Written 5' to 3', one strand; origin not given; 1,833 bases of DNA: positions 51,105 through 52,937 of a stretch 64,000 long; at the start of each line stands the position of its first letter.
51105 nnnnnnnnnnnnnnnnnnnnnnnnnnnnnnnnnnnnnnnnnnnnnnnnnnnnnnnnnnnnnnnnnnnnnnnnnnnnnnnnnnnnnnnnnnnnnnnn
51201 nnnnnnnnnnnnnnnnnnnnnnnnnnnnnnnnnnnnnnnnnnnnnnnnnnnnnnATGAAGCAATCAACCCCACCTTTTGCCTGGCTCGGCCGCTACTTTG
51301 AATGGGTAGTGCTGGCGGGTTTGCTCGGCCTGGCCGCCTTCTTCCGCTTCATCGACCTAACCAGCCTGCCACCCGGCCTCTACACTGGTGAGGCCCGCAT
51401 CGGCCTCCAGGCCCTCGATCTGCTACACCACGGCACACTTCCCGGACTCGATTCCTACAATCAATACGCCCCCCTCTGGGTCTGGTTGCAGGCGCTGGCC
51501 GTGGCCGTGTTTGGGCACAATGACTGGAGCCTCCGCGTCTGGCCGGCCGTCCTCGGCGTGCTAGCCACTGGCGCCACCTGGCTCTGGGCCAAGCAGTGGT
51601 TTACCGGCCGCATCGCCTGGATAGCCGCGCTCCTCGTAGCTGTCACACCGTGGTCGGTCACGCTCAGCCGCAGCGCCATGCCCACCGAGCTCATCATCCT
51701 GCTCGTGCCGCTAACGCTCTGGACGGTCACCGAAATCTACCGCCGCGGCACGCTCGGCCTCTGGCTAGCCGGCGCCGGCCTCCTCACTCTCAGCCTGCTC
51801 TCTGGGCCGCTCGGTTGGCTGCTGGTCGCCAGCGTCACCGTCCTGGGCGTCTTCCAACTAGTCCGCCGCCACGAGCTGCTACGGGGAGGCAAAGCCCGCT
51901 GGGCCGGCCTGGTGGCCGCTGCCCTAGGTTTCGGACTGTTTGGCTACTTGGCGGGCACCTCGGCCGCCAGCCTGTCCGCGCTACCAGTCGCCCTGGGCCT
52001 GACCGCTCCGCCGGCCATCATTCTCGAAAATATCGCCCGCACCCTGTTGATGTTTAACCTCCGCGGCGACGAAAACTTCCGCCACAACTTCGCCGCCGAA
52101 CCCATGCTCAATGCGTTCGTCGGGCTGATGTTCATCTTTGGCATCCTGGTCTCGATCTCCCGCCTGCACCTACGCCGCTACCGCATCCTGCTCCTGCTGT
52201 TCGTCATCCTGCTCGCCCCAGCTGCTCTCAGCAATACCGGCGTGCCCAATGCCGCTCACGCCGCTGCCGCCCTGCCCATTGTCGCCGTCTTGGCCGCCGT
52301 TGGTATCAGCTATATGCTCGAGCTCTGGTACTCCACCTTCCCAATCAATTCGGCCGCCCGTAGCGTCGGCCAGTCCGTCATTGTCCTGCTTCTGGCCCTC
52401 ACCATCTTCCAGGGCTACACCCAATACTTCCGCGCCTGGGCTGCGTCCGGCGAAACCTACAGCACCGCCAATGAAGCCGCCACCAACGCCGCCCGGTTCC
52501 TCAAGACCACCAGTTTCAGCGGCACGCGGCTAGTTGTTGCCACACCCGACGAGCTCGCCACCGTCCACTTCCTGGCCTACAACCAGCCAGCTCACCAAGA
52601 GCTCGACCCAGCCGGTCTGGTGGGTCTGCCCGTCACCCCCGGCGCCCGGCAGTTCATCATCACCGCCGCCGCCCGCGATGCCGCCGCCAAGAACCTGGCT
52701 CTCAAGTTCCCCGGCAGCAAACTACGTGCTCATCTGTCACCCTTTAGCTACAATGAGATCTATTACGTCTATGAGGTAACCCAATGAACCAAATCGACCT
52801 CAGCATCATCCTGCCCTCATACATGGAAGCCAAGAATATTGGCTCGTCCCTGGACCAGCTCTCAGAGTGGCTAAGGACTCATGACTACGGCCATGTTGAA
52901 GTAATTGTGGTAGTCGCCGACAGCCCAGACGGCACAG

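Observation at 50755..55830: Second glycosylation module (GtrA, GT39, GT2, PurE-like, GT39) inserted between dnaX-dnaB and ybaB-recR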

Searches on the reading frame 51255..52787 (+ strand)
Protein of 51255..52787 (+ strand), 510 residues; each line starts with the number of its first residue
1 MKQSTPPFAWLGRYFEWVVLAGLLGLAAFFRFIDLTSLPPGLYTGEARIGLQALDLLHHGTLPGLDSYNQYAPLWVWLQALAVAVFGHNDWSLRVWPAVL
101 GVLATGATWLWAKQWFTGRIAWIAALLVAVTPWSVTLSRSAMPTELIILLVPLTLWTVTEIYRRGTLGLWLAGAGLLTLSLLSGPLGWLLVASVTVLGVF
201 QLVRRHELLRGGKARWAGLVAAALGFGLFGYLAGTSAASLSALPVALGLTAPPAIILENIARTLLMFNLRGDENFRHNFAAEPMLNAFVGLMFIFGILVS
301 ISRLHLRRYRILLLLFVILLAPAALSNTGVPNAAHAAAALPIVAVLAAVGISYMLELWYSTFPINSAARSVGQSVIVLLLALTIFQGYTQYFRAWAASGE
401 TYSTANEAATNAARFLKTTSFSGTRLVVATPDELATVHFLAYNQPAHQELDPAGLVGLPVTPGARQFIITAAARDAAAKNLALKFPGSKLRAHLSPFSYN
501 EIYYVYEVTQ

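Call 4: search_protein_families(library=pfam, proteins=[window:51255-52787:+], max_evalue=0.01)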
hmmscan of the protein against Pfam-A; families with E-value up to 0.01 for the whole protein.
window:51255-52787:+ (510 aa): 2 families
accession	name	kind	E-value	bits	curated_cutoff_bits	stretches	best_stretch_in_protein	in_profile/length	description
PF13231.12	PMT_2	-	2e-12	48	26.1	1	72-221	3-150/160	Dolichyl-phosphate-mannose-protein mannosyltransferase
PF11992.13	TgpA_N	-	0.00061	19.3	30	1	170-383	1-176/333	TgpA N-terminal domain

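Call 5: search_protein_families(library=ncbifam, proteins=[window:51255-52787:+], max_evalue=0.01)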
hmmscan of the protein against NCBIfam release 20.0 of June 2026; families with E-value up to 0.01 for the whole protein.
window:51255-52787:+ (510 aa): 2 families
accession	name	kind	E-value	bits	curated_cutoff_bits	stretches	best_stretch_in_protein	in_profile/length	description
TIGR03663.1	TIGR03663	subfamily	2.9e-09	36.5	126.25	1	25-153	9-131/435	flippase activity-associated protein Agl23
TIGR04154.1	archaeo_STT3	subfamily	0.0015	16.9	450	1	70-140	68-144/831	oligosaccharyl transferase, archaeosortase A system-associated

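Call 20: search_solved_structures(query=window:51255-52784:+, max_evalue=1)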
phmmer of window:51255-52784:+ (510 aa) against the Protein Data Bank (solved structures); distinct sequences matched with E-value up to 1: 1.
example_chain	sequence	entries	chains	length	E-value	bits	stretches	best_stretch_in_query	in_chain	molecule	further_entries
3gem_A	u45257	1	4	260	0.053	15.7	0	236-295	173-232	Short chain dehydrogenase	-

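Call 32: find_homologous_proteins(query=window:51255-52784:+, max_evalue=0.00001)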
Query window:51255-52784:+ (510 aa): 117 proteins with E <= 0.00001 among 8000 candidates.
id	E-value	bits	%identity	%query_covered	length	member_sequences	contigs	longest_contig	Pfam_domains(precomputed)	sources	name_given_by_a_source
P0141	7.0e-230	782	100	72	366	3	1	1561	PF13231.13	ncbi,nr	ncbi:MAG TPA: glycosyltransferase family 39 protein, partial [Candidatus Saccharimonas sp.]|nr:glyco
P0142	2.3e-175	603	56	100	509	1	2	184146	PF13231.13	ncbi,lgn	-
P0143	2.2e-174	599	57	100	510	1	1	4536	PF02366.25,PF13231.13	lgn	-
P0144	6.4e-174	598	58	99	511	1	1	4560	PF13231.13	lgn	-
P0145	9.0e-173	594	54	100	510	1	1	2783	PF02366.25,PF13231.13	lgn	-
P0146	1.0e-172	594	56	99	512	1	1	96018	PF13231.13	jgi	jgi:4-amino-4-deoxy-L-arabinose transferase-like glycosyltransferase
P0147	6.1e-171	588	58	100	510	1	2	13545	PF13231.13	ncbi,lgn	-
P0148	9.7e-171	587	54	100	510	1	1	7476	PF02366.25,PF13231.13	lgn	-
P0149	7.3e-168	578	55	100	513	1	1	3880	PF13231.13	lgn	-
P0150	2.3e-167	576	57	100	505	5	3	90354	PF13231.13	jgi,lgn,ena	-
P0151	4.5e-166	572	53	99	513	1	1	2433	PF13231.13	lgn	-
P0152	5.2e-166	572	55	99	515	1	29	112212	PF13231.13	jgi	jgi:hypothetical protein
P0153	1.5e-165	570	55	99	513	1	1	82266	PF13231.13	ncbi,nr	ncbi:MAG: conserved rane protein of unknown function [Patescibacteria group bacterium]|nr:conserved 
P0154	2.0e-162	560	55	100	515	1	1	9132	PF02366.25,PF13231.13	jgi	jgi:4-amino-4-deoxy-L-arabinose transferase-like glycosyltransferase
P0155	4.9e-162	559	53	99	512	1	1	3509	PF11992.14,PF13231.13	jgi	jgi:4-amino-4-deoxy-L-arabinose transferase-like glycosyltransferase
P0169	1.1e-154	534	52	100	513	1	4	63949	PF02366.25,PF13231.13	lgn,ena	-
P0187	3.1e-148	513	50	100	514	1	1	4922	PF02366.25,PF13231.13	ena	-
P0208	6.0e-142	492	50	99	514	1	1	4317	PF02366.25,PF13231.13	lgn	-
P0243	1.4e-99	353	42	98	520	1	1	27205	PF13231.13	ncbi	-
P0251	6.6e-86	307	37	100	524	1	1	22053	PF02366.25,PF13231.13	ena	-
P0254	3.7e-79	285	37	99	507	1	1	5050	PF02366.25,PF13231.13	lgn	-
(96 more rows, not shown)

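Call 49: predict_structure(alignment_id=A2)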
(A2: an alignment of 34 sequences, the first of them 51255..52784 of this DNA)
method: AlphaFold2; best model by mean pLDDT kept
length: 510 residues; sequences in the alignment: 34
mean_pLDDT: 90.2   pTM: 0.89
mean pLDDT of the five models: 90.2, 89.8, 89.5, 87.4, 85.4
residues with pLDDT >= 90: 336; 70-90: 161; 50-70: 8; < 50: 5
segments of 3 or more residues with pLDDT < 50: 1-5
pLDDT, mean of each block of 10 residues (from residue 1): 52 84 97 90 92 95 92 96 94 95 98 95 97 91 93 97 94 97 95 96 89 92 96 93 80 86 88 75 88 97 96 96 80 90 97 89 75 88 93 86 87 92 93 93 87 88 92 92 88 90 91
secondary structure, 60 per line:
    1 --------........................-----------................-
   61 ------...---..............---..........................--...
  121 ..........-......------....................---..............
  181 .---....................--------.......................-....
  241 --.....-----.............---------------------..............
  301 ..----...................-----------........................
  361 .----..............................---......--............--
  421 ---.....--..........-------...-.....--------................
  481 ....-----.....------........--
elements in order: H9-32 H44-59 H73-86 H90-115 H118-130 H132-137 H144-163 H167-181 H185-204 H213-235 H237-240 H243-247 H253-265 H287-302 H307-325 H337-361 H366-395 H399-404 H407-418 E424-428 H431-440 E448-450 H452-456 E465-470 H471-484 E490-494 E501-508

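Call 52: fold_search(model_id=the predicted structure, library=pdb)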
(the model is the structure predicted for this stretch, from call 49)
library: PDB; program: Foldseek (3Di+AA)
matches with E <= 10: 448; with E <= 0.001: 33
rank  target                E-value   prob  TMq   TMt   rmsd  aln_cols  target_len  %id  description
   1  5f15                  1.5e-10  1.00  0.55  0.52  11.9       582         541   13  Crystal Structure of ArnT from Cupriavidus metallidurans bound to Undecaprenyl phosphate (released 2016-02-17)
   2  5ezm                  9.2e-10  1.00  0.54  0.52  11.6       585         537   14  Crystal Structure of ArnT from Cupriavidus metallidurans in the apo state (released 2016-02-17)
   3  6ezn_F                4.3e-09  1.00  0.56  0.45  10.9       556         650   13  Cryo-EM structure of the yeast oligosaccharyltransferase (OST) complex (released 2018-01-17)
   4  7e9s_A                7.0e-09  1.00  0.43  0.28  11.1       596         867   14  Archaeal oligosaccharyltransferase AglB from Archaeoglobus fulgidus in complex with an inhibitory peptide and a dolich (released 2021-09-08)
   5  3wak                  1.3e-08  1.00  0.52  0.33  12.0       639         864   14  Crystal structure of the Archaeoglobus fulgidus oligosaccharyltransferase (O29867_ARCFU) in the apo form (released 2013-10-30)
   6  8age_A                1.3e-08  1.00  0.54  0.44   9.9       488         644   12  Structure of yeast oligosaccharylransferase complex with acceptor peptide bound (released 2022-12-07)
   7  7oci_F                1.5e-08  1.00  0.58  0.48  10.7       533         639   13  Cryo-EM structure of yeast Ost6p containing oligosaccharyltransferase complex (released 2022-02-16)
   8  8agc_A                1.8e-08  1.00  0.55  0.42   9.5       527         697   13  Structure of yeast oligosaccharylransferase complex with lipid-linked oligosaccharide and non-acceptor peptide bound (released 2022-12-07)
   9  5gmy_A                1.9e-08  1.00  0.50  0.33  12.8       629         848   16  Crystal structure of the Archaeoglobus fulgidus oligosaccharyltransferase (O29867_ARCFU) tethered with an acceptor pep (released 2017-02-01)
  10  8b6l_I                2.7e-08  1.00  0.50  0.39  11.9       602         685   12  Subtomogram average of the human Sec61-TRAP-OSTA-translocon (released 2022-12-07)
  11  9n9j_I                4.6e-08  1.00  0.51  0.39  11.4       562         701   12  Structure of a GRP94 folding intermediate engaged with a CCDC134- and FKBP11-bound secretory translocon (released 2025-11-19)
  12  6s7t_A                7.8e-08  1.00  0.54  0.41  10.1       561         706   12  Cryo-EM structure of human oligosaccharyltransferase complex OST-B (released 2019-12-18)
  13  8pn9_A                8.1e-08  1.00  0.53  0.43  10.6       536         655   13  Structure of human oligosaccharyltransferase OST-A complex bound to NGI-1 (released 2024-05-08)
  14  8agb_A                1.4e-07  1.00  0.56  0.46  10.6       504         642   14  Structure of yeast oligosaccharylransferase complex with lipid-linked oligosaccharide bound (released 2022-12-07)
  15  6s7o_A                1.6e-07  1.00  0.55  0.44  11.0       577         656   12  Cryo-EM structure of human oligosaccharyltransferase complex OST-A (released 2019-12-18)
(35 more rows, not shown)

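Call 62: search_solved_structures(query=A2, max_evalue=10, show_alignments=3)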
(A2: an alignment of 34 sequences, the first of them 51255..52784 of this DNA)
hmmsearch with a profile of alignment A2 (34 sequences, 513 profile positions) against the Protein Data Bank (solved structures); distinct sequences matched with E-value up to 10: 3.
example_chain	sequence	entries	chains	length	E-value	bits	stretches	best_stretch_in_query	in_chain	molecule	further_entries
3waj_A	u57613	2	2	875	3.6e-05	26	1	71-234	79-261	Transmembrane oligosaccharyl transferase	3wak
5gmy_A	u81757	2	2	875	3.6e-05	26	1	71-234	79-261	Transmembrane oligosaccharyl transferase, putative | Dolichyl-phosphooligosaccharide-protein glycotransferase 3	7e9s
5ezm_A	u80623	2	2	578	0.0011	21.1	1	75-262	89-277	4-amino-4-deoxy-L-arabinose transferase or related glycosyltransferases of PMT family | 4-amino-4-deoxy-L-arabinose (L-Ara4N) transferase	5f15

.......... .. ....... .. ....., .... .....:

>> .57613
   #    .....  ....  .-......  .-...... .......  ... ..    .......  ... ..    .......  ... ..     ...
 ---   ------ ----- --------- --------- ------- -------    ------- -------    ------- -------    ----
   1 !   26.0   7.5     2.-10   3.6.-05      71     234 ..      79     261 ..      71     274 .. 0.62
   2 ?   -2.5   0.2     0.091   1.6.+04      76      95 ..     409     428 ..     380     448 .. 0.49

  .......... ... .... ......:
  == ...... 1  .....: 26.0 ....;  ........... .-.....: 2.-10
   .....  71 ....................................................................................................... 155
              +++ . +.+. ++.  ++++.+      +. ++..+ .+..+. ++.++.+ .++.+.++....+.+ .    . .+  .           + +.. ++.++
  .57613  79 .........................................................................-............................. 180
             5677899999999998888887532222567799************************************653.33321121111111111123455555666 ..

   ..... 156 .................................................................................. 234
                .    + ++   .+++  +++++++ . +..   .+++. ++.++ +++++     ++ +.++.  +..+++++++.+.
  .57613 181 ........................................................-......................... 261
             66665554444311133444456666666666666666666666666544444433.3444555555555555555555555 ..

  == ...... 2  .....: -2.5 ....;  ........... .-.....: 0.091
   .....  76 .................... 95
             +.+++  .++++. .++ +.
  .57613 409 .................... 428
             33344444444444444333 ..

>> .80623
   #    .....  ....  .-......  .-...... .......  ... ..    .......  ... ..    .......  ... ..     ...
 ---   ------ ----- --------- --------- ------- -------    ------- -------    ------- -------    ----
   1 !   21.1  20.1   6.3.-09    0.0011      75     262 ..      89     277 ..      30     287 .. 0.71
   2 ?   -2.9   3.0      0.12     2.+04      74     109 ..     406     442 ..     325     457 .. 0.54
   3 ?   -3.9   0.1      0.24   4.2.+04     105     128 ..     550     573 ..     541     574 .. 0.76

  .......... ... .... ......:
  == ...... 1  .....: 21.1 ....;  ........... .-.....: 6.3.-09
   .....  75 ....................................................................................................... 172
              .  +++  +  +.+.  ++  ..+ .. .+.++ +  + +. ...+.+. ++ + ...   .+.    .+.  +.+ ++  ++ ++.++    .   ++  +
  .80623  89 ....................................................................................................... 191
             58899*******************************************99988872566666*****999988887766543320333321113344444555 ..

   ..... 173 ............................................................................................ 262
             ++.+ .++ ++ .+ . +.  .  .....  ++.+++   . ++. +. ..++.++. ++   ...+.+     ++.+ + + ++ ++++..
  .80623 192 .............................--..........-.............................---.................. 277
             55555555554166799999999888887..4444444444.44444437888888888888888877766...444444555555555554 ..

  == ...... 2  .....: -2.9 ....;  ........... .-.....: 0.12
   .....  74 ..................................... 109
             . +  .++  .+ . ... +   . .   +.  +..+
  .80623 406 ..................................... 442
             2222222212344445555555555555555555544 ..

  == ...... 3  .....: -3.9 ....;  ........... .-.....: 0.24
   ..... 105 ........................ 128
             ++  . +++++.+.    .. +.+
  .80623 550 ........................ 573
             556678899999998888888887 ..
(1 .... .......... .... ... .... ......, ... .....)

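Call 65: find_encoding_contigs(protein=P0243, flank=7000, max_places=1)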
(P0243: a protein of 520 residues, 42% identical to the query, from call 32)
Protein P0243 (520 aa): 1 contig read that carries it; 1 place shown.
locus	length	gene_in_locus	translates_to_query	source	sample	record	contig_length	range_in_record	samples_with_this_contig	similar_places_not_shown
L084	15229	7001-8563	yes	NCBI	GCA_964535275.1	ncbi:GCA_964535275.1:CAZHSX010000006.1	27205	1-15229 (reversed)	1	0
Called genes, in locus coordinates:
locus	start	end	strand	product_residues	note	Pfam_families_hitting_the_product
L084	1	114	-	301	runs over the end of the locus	PF00303:Thymidylat_synt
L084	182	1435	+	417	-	PF00464:SHMT, PF01212:Beta_elim_lyase (weak), PF00155:Aminotran_1_2, PF00266:Aminotran_5 (faint)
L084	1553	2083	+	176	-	PF00466:Ribosomal_L10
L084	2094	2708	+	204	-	PF16320:Ribosomal_L12_N, PF00542:Ribosomal_L12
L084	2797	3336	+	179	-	-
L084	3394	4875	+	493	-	PF05496:RuvB_N (faint), PF13177:DNA_pol3_delta2, PF00004:AAA, PF07728:AAA_5 (faint), PF13173:AAA_14 (faint), PF13401:AAA_22 (faint), PF22608:DNAX_ATPase_lid, PF12169:DNA_pol3_gamma3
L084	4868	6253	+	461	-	PF00772:DnaB, PF03796:DnaB_C, PF06745:ATPase (weak), PF13481:AAA_25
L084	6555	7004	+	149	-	PF04138:GtrA_DPMS_TM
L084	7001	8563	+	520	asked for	PF13231:PMT_2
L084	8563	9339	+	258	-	PF00535:Glycos_transf_2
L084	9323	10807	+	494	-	PF13231:PMT_2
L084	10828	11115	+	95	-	PF02575:YbaB_DNA_bd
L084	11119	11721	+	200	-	PF21176:RecR_HhH, PF01751:Toprim, PF13662:Toprim_4, PF21175:RecR_C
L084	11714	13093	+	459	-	PF00133:tRNA-synt_1 (faint), PF01406:tRNA-synt_1e, PF09334:tRNA-synt_1g (faint), PF23493:CysS_C (weak)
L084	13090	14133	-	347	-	PF01594:AI-2E_transport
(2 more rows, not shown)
